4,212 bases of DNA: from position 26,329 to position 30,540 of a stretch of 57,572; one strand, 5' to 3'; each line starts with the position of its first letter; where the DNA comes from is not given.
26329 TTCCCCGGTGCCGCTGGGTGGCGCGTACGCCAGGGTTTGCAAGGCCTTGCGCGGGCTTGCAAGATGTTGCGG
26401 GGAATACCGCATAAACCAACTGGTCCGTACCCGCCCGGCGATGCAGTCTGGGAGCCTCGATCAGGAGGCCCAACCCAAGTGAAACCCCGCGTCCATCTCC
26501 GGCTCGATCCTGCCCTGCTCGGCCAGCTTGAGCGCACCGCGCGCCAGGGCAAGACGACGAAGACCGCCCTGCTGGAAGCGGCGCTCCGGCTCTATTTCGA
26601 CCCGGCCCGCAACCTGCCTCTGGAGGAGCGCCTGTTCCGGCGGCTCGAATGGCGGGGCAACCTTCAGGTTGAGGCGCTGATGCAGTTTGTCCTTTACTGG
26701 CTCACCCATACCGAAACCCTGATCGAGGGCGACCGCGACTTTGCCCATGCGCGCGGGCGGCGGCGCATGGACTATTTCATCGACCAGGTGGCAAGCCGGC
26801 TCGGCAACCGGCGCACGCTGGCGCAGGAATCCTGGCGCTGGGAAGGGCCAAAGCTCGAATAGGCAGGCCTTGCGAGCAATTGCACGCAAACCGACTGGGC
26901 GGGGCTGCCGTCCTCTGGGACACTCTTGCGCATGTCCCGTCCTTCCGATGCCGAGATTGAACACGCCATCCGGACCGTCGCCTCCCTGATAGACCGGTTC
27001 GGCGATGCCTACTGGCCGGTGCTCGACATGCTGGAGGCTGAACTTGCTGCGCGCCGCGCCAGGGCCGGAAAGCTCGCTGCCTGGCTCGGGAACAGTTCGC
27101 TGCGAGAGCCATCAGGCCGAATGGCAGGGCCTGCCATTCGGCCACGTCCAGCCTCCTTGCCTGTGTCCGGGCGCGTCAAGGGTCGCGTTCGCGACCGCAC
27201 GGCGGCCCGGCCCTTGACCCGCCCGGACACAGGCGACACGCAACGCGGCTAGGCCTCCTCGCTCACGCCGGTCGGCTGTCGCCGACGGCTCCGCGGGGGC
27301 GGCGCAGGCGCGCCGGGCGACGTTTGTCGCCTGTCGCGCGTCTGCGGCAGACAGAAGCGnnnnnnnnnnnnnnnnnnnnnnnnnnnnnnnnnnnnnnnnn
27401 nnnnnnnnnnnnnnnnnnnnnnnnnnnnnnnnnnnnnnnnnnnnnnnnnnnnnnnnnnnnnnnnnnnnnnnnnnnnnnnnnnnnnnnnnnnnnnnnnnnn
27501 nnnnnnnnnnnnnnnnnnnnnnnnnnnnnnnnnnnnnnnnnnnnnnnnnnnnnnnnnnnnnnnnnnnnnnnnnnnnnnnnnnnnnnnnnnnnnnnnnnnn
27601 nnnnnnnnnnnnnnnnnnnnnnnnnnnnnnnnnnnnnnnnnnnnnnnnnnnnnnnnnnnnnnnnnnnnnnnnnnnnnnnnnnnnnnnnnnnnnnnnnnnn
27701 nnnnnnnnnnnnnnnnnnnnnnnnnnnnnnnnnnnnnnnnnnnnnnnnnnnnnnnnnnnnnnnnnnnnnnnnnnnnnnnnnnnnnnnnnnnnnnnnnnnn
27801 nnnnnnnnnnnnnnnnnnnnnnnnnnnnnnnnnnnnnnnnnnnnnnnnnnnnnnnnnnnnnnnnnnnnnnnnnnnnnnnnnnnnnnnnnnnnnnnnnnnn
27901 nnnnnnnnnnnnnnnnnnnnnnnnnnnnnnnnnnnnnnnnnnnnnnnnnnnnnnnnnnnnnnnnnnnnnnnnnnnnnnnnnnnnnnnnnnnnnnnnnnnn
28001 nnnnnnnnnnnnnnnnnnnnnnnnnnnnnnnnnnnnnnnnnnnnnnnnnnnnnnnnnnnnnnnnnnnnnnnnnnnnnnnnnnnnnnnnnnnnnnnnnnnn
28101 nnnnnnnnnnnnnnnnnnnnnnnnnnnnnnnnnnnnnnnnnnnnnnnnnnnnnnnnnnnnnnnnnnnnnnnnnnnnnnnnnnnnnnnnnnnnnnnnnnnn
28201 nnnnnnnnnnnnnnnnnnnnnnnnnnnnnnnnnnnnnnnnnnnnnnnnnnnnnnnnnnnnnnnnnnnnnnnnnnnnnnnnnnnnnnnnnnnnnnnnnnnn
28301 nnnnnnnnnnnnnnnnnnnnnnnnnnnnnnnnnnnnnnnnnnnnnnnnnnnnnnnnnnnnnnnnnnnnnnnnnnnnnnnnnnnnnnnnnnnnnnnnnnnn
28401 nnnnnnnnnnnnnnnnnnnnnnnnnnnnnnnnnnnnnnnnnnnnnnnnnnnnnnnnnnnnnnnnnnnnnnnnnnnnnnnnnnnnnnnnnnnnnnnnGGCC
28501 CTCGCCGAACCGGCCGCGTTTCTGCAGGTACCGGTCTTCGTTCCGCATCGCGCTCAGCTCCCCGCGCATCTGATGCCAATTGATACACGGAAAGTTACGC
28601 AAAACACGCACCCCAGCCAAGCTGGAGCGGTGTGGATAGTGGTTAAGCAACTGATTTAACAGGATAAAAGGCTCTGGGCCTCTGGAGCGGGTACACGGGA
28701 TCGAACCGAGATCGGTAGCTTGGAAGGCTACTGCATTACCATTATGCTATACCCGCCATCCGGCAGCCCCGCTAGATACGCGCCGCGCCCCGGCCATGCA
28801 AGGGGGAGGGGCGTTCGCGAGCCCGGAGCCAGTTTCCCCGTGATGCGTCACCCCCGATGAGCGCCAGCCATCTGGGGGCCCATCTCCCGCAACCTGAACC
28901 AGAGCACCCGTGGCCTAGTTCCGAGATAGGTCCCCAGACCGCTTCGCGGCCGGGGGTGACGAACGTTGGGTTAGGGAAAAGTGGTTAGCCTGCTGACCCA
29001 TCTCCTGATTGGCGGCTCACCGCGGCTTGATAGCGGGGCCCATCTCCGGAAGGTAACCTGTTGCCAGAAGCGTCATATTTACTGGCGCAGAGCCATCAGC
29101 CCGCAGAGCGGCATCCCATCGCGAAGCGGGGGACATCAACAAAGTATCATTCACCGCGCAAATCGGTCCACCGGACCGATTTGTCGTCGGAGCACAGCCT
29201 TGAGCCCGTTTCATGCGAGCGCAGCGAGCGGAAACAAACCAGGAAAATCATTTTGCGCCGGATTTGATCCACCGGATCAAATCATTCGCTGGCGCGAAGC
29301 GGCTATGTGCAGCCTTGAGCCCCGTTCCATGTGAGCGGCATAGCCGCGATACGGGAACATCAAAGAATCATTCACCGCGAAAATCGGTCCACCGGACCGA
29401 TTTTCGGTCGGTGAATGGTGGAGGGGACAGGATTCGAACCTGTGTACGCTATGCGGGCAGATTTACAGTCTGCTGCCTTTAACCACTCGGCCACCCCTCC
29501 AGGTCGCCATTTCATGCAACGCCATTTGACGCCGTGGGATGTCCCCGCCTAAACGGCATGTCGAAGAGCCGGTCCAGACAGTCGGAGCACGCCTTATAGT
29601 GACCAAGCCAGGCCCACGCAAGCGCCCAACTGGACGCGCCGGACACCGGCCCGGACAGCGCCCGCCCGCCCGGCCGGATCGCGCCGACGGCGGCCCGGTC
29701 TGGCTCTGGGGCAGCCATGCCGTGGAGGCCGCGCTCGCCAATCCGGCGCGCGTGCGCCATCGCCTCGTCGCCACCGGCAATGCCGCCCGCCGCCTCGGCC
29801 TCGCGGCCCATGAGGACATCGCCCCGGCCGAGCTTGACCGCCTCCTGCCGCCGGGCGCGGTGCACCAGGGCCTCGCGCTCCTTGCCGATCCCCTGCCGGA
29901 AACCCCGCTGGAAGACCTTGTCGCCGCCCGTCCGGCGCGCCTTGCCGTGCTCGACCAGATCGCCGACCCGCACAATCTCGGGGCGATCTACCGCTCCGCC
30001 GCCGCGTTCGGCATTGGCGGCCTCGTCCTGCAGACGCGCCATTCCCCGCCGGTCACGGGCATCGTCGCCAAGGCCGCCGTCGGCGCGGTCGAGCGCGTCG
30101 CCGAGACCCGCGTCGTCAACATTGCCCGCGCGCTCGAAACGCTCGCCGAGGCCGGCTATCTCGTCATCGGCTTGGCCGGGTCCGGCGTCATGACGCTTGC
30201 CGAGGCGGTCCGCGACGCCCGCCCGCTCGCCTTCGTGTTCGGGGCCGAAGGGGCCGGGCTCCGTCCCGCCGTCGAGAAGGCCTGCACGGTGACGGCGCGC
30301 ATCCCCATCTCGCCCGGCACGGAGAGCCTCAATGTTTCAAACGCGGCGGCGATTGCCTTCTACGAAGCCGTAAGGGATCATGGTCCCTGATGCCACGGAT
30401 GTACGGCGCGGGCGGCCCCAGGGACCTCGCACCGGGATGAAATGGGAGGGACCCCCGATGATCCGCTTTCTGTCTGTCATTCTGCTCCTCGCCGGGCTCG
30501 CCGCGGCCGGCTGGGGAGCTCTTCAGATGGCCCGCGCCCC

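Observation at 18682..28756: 10-kb island integrated at tRNA-Gly(UCC), bounded by a perfect 17-bp direct repeat exactly 10,000 bp apart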

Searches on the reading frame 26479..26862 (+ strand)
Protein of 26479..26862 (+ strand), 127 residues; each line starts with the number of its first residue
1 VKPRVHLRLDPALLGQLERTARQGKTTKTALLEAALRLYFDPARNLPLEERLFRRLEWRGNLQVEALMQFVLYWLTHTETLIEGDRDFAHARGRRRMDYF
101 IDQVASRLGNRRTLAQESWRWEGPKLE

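Call 36: find_encoding_contigs(protein=window:26479-26862:+, flank=10000, max_places=8)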
Protein window:26479-26862:+ (127 aa): 2 contigs read that carry it; 1 place shown.
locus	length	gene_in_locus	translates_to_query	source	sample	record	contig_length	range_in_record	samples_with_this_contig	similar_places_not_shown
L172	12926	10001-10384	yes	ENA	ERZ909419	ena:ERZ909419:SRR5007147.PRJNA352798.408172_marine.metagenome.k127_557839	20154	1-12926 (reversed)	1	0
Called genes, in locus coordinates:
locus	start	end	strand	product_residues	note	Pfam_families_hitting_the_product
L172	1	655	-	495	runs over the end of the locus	PF01943:Polysacc_synt, PF13440:Polysacc_synt_3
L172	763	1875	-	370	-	PF01734:Patatin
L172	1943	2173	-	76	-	PF06906:DUF1272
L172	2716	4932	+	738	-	PF03412:Peptidase_C39, PF00664:ABC_membrane, PF00005:ABC_tran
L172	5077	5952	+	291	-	-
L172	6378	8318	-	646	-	PF00561:Abhydrolase_1, PF12146:Hydrolase_4, PF00326:Peptidase_S9 (faint)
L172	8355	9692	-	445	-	PF25919:BSH_CusB (faint), PF00364:Biotin_lipoyl (faint), PF25917:BSH_RND (faint), PF26002:Beta-barrel_AprE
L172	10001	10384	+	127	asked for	-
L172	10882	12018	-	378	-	PF00589:Phage_integrase (faint)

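Call 46: search_protein_families(library=ncbifam, proteins=[window:26479-26862:+], max_evalue=0.01)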
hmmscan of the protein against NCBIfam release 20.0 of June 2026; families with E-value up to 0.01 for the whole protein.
window:26479-26862:+ (127 aa): 0 families

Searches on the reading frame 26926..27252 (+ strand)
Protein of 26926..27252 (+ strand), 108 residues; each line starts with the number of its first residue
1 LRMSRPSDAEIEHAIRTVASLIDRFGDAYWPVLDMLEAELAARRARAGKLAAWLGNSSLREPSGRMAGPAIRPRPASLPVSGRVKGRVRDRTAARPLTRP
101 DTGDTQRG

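Call 7: search_protein_families(library=pfam, proteins=[window:26926-27252:+], max_evalue=0.01)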
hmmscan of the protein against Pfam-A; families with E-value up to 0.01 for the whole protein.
window:26926-27252:+ (108 aa): 0 families

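Call 46: search_protein_families(library=ncbifam, proteins=[window:26926-27252:+], max_evalue=0.01)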
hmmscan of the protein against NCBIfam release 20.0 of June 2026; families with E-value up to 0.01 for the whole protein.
window:26926-27252:+ (108 aa): 0 families
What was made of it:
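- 26926..27252 (+): orf108: small conserved gene convergent with the integrase (conserved part is roughly the first 55 codons). It has no family match (calls 7, 46).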

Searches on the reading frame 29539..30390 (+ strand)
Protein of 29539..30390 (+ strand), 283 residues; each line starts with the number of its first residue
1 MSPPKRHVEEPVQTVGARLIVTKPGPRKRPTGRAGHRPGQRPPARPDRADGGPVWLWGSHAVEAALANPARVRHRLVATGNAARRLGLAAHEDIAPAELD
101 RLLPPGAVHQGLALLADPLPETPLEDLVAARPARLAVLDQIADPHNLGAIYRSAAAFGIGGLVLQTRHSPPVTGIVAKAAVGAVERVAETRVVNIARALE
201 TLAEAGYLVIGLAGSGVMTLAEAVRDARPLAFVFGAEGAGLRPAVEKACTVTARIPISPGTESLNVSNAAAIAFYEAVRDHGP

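Call 9: find_related_loci(query=window:29539-30390:+, collection=genome_contigs, flank=10000)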
Query window:29539-30390:+ (283 aa) in genome_contigs; peptide patterns used: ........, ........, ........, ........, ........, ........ (x = any residue, [..] = any of these).
600 stretches matched a pattern (row limit reached: there are more); 560 encode a relative of the query (tblastn E <= 1e-3); the best 80 are kept; 80 distinct loci.
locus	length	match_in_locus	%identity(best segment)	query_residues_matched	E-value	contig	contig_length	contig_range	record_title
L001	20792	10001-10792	59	20-279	1e-89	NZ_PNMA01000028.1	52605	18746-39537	MAG: Hyphomonas sp. isolate DS1.007 DS1_1000269_52605, whole genome shotgun sequence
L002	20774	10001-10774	58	17-280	1e-89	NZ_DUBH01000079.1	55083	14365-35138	MAG: Henriciella sp. isolate UWMA-0297 NODE_874_length_55083_cov_0.100629, whole genome shotgun sequence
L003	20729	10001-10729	62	44-283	4e-85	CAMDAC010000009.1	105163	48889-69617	MAG: Candidatus Sulfopaludibacter sp. SbA3 isolate ME-09jul19-70 genome assembly, contig: ME-09jul19-C155, whole genome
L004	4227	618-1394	60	27-280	6e-78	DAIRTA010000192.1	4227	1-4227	MAG TPA_asm: Hyphomonas sp. isolate CTOTU7361 NODE_35848_length_4227_cov_6.617929, whole genome shotgun sequence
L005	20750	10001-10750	55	14-268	1e-77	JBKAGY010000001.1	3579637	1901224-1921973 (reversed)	MAG: Henriciella sp. isolate Ske_MAG3 Ske_MAG3_0001, whole genome shotgun sequence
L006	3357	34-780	55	15-268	2e-73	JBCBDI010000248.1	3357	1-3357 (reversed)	MAG: Pseudomonadota bacterium isolate J06597_5 NODE_248_length_3357_cov_4.294207, whole genome shotgun sequence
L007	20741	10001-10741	54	38-281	8e-65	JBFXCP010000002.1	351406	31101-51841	MAG: Hyphomonadaceae bacterium isolate CA_2019_TPBS_72 NODE_227_length_351406_cov_51.074958_TPBS, whole genome shotgun s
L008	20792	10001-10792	53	37-279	1e-62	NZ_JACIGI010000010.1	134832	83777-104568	Roseospira goensis strain JA135 Ga0394285_10, whole genome shotgun sequence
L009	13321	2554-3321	49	29-276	6e-62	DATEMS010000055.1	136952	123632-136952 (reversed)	MAG TPA_asm: Rhizomicrobium sp. isolate SMAG_U8948 k141_2229185, whole genome shotgun sequence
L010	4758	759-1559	49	24-282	8e-62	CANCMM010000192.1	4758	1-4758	MAG: Alphaproteobacteria bacterium isolate JR-MC-E-240519-135 genome assembly, contig: JR-MC-E-240519-C27097, whole geno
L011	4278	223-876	55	51-266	9e-62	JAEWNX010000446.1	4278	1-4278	MAG: Proteobacteria bacterium isolate OH_SBlB_37 k127_309833, whole genome shotgun sequence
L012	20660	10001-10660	54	51-267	8e-60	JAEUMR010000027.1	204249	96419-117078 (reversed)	MAG: Hyphomonadaceae bacterium isolate new MAG-152 k141_3405801, whole genome shotgun sequence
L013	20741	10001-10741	47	45-281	9e-59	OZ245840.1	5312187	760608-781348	MAG: Alphaproteobacteria bacterium isolate d93f03f6-b113-40c7-9acf-b0fa1a286e37 genome assembly, chromosome: 1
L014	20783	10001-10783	50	16-279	4e-58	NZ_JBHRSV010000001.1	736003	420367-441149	Hyphobacterium vulgare strain KCTC 52487 velvet_auto_105_1, whole genome shotgun sequence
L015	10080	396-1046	54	56-268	3e-55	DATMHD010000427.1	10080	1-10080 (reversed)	MAG TPA_asm: Sphingomicrobium sp. isolate SMAG_U13506 k141_398270, whole genome shotgun sequence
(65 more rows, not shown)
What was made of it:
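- Tried and rejected: The rlmB-based scan of 185,579 species genomes gave nothing closer than 59% (call 9).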

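Call 12: find_encoding_contigs(protein=window:29539-30390:+, flank=10000, max_places=10)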
Protein window:29539-30390:+ (283 aa): no gene with exactly this product is on record in the collection.
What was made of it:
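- Tried and rejected: The rlmB ORF as I delimited it is not on record (call 12).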

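Call 104: search_protein_families(library=pfam, proteins=[L001:6706-8538:-, L001:8817-9446:+, L001:5159-6586:-, L005:5822-9139:-], max_evalue=0.001)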
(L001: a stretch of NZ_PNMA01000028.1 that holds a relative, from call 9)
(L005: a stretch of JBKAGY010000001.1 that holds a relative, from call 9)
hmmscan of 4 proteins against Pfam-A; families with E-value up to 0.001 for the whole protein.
L001:6706-8538:- (610 aa): 4 families
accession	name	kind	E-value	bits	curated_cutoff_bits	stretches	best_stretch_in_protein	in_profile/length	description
PF03600.22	CitMHS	-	2.3e-80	270.7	31.9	2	26-547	3-335/336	Citrate transporter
PF00939.25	Na_sulph_symp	-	1.2e-21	77.8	27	2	13-205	274-469/472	Sodium:sulfate symporter transmembrane region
PF02080.26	TrkA_C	-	2.4e-21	75.8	27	2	325-390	3-67/71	TrkA-C domain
PF06808.19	DctM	-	7e-05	22.3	23.8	0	459-597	272-408/413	Tripartite ATP-independent periplasmic transporter, DctM component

L001:8817-9446:+ (209 aa): 5 families
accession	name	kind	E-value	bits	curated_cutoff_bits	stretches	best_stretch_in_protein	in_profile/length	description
PF00583.31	Acetyltransf_1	-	6.4e-17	62.3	20.7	1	89-194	15-115/116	Acetyltransferase (GNAT) family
PF13508.13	Acetyltransf_7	-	2.9e-12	47.2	27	1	109-195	3-82/84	Acetyltransferase (GNAT) domain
PF13673.13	Acetyltransf_10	-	3.3e-07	30.8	23.6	1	106-197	28-109/128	Acetyltransferase (GNAT) domain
PF13302.13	Acetyltransf_3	-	4.4e-05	24.6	25.4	1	65-194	4-136/138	Acetyltransferase (GNAT) domain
PF14542.12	Acetyltransf_CG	-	0.0006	20.3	30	0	136-169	22-55/80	GCN5-related N-acetyl-transferase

L001:5159-6586:- (475 aa): 2 families
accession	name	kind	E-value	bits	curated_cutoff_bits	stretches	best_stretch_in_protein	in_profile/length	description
PF14403.11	CP_ATPgrasp_2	-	4.7e-164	546.2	32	1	74-451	1-374/374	Circularly permuted ATP-grasp type 2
PF04174.18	CP_ATPgrasp_1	-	4.6e-146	486.5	23.1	1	74-406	1-332/332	A circularly permuted ATPgrasp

L005:5822-9139:- (1105 aa): 9 families
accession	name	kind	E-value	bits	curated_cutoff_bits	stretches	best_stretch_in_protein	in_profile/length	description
PF07676.18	PD40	-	1.4e-40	136.8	20.9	3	69-104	2-38/38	WD40-like Beta Propeller Repeat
PF14684.11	Tricorn_C1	-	3.5e-20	72.1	24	1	733-790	2-59/59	Tricorn protease C1 domain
PF03572.23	Peptidase_S41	-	5.6e-16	59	24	1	921-1076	1-165/165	Peptidase family S41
PF00930.27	DPPIV_N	-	3.4e-12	46.2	22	0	327-369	42-83/354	Dipeptidyl peptidase IV (DPP IV) N-terminal region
PF25174.1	Beta-prop_THOC3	-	2.7e-10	40.1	305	0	209-290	69-145/272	THOC3 beta-propeller domain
PF14685.13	PDZ_Tricorn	-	6e-07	29.8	25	1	836-886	31-81/88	Tricorn protease PDZ domain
PF17820.7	PDZ_6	-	4.9e-06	26.6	27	1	845-881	16-52/54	PDZ domain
PF13180.12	PDZ_2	-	2.6e-05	24.8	27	1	814-891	2-77/80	PDZ domain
PF00595.29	PDZ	-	0.00012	22.8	23.2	1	824-880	24-79/81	PDZ domain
